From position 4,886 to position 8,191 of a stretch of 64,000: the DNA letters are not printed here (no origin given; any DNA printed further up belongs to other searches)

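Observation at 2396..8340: Recombination-prone cassette locus: ~1 kb near-identical direct repeats generate lipoprotein paralogues with one constant N-terminal module and alternative C-terminal domains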

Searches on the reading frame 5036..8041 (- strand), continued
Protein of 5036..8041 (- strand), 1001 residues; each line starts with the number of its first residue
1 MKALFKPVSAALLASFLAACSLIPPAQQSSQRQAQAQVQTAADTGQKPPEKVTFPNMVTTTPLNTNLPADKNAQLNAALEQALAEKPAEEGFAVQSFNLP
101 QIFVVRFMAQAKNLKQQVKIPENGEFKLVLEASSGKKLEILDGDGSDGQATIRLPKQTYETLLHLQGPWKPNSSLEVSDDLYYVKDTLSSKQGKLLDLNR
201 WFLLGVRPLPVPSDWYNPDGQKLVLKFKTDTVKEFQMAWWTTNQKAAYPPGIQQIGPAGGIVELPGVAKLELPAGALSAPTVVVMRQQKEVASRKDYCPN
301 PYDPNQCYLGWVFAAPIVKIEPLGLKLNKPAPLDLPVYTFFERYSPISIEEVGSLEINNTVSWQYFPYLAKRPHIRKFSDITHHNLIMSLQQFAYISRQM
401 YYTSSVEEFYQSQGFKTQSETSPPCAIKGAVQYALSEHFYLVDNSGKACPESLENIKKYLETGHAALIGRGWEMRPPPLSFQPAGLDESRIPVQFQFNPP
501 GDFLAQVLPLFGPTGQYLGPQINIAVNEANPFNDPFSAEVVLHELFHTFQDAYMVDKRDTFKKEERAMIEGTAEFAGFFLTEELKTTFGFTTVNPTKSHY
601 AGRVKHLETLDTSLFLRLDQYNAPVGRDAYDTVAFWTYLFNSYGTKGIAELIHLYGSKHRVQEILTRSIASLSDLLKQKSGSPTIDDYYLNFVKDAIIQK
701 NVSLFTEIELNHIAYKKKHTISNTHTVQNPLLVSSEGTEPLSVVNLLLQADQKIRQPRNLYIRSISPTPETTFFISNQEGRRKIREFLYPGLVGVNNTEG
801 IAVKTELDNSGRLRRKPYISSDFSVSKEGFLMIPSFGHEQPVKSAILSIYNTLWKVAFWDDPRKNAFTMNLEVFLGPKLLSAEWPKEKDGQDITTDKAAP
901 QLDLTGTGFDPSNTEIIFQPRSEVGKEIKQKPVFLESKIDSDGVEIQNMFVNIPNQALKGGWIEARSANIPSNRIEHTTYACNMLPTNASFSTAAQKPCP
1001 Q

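Call 49: fold_search(model_id=the predicted structure, library=pdb)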
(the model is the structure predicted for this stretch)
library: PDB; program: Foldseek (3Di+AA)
matches with E <= 10: 1958; with E <= 0.001: 6
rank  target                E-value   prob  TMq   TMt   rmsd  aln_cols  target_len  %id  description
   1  4d8o                  5.7e-05  1.00  0.11  0.19  15.3       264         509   15  Crystal Structure of the ankyrin-B ZU5-ZU5-UPA-DD tandem (released 2012-03-28)
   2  3ud1_A                8.8e-05  1.00  0.13  0.32  15.3       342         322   14  Crystal structure of ZU5A-ZU5B domains of human erythrocyte ankyrin (released 2012-02-22)
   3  3f59_C                1.1e-04  1.00  0.10  0.56   7.4       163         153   13  Crystal structure of ZU5-ANK, the spectrin binding region of human erythroid ankyrin (released 2009-02-24)
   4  3ud2_A                1.7e-04  1.00  0.13  0.32  14.9       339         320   14  Crystal structure of Selenomethionine ZU5A-ZU5B protein domains of human erythrocyte ankyrin (released 2012-02-22)
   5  3ud2_B                1.9e-04  1.00  0.13  0.32  15.1       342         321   13  Crystal structure of Selenomethionine ZU5A-ZU5B protein domains of human erythrocyte ankyrin (released 2012-02-22)
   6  3f59_A                6.1e-04  1.00  0.10  0.56   6.8       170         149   12  Crystal structure of ZU5-ANK, the spectrin binding region of human erythroid ankyrin (released 2009-02-24)
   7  5yo1                  1.4e-03  0.77  0.16  0.18  28.9       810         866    9  Structure of ePepN E298A mutant in complex with Puromycin (released 2018-11-07)
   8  3f59_D                2.1e-03  1.00  0.10  0.53   7.7       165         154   13  Crystal structure of ZU5-ANK, the spectrin binding region of human erythroid ankyrin (released 2009-02-24)
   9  4f9l_A                2.3e-03  0.92  0.08  0.28  17.6       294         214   10  Crystal Structure of the Human BTN3A1 Ectodomain in Complex with the 20.1 Single Chain Antibody (released 2012-08-08)
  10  9dsk_H                2.5e-03  0.63  0.07  0.20  18.6       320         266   11  Crystal structure of the cow antibody 115 (released 2026-04-08)
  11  7wn8_P                4.2e-03  0.47  0.07  0.21  17.8       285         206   10  Crystal structure of antibody (BC31M5) binds to CD47 (released 2023-01-25)
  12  6pyd_H                4.5e-03  0.57  0.07  0.22  18.8       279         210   12  Structure of 3E9 antibody Fab bound to marinobufagenin (released 2019-12-25)
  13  5ush_H                4.5e-03  0.54  0.08  0.23  16.4       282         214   12  Structure of vaccinia virus D8 protein bound to human Fab vv66 (released 2017-09-20)
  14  6c5v_H                4.5e-03  0.51  0.07  0.22  19.0       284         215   10  An anti-gH/gL antibody that neutralizes dual-tropic infection defines a site of vulnerability on Epstein-Barr virus (released 2018-05-02)
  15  4mxw_W                4.5e-03  0.47  0.07  0.21  16.8       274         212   10  Structure of heterotrimeric lymphotoxin LTa1b2 bound to lymphotoxin beta receptor LTbR and anti-LTa Fab (released 2013-11-13)
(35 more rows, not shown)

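Call 53: search_solved_structures(query=A4, max_evalue=1, show_alignments=2)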
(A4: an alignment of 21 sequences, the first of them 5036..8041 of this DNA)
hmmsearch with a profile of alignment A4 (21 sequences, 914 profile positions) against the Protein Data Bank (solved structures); distinct sequences matched with E-value up to 1: 3.
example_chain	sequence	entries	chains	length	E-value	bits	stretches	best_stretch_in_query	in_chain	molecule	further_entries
6m3p_E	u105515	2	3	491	0.11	14.3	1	251-338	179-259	Ankyrin-3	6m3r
6m3q_E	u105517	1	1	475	0.5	12.2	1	253-338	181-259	Ankyrin-2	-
4d8o_A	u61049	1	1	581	0.62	11.9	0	253-344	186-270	Ankyrin-2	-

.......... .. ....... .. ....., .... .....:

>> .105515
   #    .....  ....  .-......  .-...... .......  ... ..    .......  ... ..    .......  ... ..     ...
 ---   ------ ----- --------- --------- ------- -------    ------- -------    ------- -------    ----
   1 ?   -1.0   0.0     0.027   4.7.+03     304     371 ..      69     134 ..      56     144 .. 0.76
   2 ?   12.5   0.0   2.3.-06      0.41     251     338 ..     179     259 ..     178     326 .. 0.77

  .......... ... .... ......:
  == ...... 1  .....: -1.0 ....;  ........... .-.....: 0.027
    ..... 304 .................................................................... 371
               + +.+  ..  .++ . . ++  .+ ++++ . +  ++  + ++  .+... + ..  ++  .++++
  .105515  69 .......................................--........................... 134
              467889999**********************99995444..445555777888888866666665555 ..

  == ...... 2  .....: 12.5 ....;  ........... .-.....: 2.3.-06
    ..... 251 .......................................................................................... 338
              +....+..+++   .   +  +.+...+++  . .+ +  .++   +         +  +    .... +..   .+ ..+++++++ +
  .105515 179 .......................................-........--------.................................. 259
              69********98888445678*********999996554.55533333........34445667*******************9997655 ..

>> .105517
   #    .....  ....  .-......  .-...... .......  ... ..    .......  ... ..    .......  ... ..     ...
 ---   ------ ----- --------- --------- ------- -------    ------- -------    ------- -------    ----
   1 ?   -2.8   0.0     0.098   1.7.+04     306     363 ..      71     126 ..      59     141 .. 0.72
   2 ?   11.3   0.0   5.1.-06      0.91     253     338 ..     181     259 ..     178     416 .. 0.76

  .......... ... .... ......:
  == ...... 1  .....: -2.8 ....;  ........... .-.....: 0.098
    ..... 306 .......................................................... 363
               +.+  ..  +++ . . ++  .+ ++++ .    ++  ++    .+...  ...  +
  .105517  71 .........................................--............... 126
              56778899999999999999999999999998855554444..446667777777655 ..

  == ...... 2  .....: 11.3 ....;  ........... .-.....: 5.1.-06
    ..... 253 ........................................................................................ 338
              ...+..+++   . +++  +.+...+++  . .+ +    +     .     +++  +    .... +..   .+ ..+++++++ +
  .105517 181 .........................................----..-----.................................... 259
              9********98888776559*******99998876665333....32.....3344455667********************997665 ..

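Call 66: list_cluster_members(proteins=[P0129, window:5036-8041:-, window:2522-4075:-])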
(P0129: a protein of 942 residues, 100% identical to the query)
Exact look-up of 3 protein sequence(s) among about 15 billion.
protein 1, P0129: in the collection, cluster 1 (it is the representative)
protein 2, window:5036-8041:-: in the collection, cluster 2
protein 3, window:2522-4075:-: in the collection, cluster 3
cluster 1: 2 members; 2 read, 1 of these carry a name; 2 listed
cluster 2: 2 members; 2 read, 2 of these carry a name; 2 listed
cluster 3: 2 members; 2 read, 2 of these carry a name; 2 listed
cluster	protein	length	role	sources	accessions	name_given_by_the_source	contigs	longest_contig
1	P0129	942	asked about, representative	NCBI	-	-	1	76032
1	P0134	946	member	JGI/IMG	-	hypothetical protein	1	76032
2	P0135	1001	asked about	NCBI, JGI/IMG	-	hypothetical protein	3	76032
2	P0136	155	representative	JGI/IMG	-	hypothetical protein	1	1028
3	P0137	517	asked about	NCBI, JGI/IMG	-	hypothetical protein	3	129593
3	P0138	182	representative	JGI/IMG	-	hypothetical protein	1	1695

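Call 104: find_encoding_contigs(protein=P0014, flank=6000, max_places=2)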
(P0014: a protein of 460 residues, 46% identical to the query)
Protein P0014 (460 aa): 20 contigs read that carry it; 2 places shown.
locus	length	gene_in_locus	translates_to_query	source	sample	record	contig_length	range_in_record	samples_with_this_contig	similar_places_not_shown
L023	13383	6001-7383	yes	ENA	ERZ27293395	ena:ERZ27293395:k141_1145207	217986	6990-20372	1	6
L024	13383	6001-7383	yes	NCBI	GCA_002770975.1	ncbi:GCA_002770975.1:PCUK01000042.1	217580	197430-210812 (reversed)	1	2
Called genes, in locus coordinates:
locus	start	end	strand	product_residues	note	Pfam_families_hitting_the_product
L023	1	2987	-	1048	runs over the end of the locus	-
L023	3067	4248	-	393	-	PF00226:DnaJ, PF13360:PQQ_2 (faint), PF01436:NHL (faint)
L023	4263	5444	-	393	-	PF00108:Thiolase_N, PF22691:Thiolase_C_1 (faint), PF02803:Thiolase_C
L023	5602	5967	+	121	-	-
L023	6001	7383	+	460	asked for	-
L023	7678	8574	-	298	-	PF27070:HTH_Rpn_C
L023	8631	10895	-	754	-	PF00069:Pkinase, PF07714:PK_Tyr_Ser-Thr, PF01636:APH (weak), PF22673:MCP-like_PDC_1, PF02743:dCache_1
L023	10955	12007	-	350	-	PF03009:GDPD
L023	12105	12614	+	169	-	PF13411:MerR_1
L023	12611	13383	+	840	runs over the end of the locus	PF13757:VIT_2, PF08487:VIT, PF05762:VWA_CoxE (faint), PF00092:VWA, PF13519:VWA_2, PF13768:VWA_3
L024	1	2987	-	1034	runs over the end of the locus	-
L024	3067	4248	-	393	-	PF00226:DnaJ, PF13360:PQQ_2 (faint), PF01436:NHL (faint)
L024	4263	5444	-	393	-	PF00108:Thiolase_N, PF22691:Thiolase_C_1 (faint), PF02803:Thiolase_C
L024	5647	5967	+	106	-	-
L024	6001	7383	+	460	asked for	-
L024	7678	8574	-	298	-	PF27070:HTH_Rpn_C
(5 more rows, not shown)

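Call 105: find_encoding_contigs(protein=P0013, flank=6000, max_places=2)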
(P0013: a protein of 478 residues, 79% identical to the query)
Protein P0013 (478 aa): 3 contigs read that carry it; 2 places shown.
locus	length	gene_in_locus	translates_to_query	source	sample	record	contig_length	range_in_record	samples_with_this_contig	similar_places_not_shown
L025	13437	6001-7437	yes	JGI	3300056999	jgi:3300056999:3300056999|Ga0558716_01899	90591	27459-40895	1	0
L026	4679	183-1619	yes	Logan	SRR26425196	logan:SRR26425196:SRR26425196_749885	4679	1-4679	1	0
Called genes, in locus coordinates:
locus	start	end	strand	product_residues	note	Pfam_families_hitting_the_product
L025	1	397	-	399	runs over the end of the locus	PF07690:MFS_1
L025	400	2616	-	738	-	PF07719:TPR_2 (faint), PF13432:TPR_16 (weak), PF13371:TPR_9 (weak), PF00515:TPR_1 (weak), PF13414:TPR_11, PF13431:TPR_17 (weak), PF13432:TPR_16 (weak), PF13844:Glyco_transf_41, +5 more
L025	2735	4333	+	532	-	PF20656:MS_N, PF01274:MS_TIM-barrel, PF20659:MS_C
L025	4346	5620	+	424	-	PF00463:ICL, PF13714:PEP_mutase, PF00463:ICL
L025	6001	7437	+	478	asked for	-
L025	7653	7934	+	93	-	PF05015:HigB-like_toxin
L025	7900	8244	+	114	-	PF01381:HTH_3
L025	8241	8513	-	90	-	-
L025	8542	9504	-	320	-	PF01636:APH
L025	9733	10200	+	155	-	-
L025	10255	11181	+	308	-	PF00005:ABC_tran, PF13304:AAA_21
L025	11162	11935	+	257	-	PF12730:ABC2_membrane_4 (weak), PF10920:DUF2705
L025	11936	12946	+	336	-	PF10672:Methyltrans_SAM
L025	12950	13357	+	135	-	-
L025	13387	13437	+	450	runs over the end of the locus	PF02779:Transket_pyr, PF02780:Transketolase_C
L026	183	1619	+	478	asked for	-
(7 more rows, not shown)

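Call 108: search_protein_families(library=pfam, proteins=[L003:13528-14379:-, L023:7678-8574:-, L025:8241-8513:-, L025:7653-7934:+, L023:5602-5967:+], max_evalue=0.01)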
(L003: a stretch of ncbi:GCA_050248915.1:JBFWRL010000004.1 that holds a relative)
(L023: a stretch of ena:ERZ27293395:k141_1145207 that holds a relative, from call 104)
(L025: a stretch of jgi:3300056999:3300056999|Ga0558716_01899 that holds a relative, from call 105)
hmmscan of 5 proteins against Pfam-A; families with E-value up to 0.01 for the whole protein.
L003:13528-14379:- (283 aa): 0 families

L023:7678-8574:- (298 aa): 0 families

L025:8241-8513:- (90 aa): 1 family
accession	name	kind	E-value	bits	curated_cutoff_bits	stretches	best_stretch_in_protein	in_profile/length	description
PF10079.15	Rossmann-like_BshC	-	0.0067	16.3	27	1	4-72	205-274/380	Bacillithiol biosynthesis BshC, N-terminal Rossmann-like domain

L025:7653-7934:+ (93 aa): 1 family
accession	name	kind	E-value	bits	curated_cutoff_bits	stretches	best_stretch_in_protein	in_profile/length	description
PF05015.19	HigB-like_toxin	-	7.2e-18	65.3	27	1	3-93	1-91/91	RelE-like toxin of type II toxin-antitoxin system HigB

L023:5602-5967:+ (121 aa): 1 family
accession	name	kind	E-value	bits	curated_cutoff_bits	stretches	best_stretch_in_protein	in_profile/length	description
PF01451.26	LMWPc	-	0.0014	19.3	23.2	0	19-45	2-28/144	Low molecular weight phosphotyrosine protein phosphatase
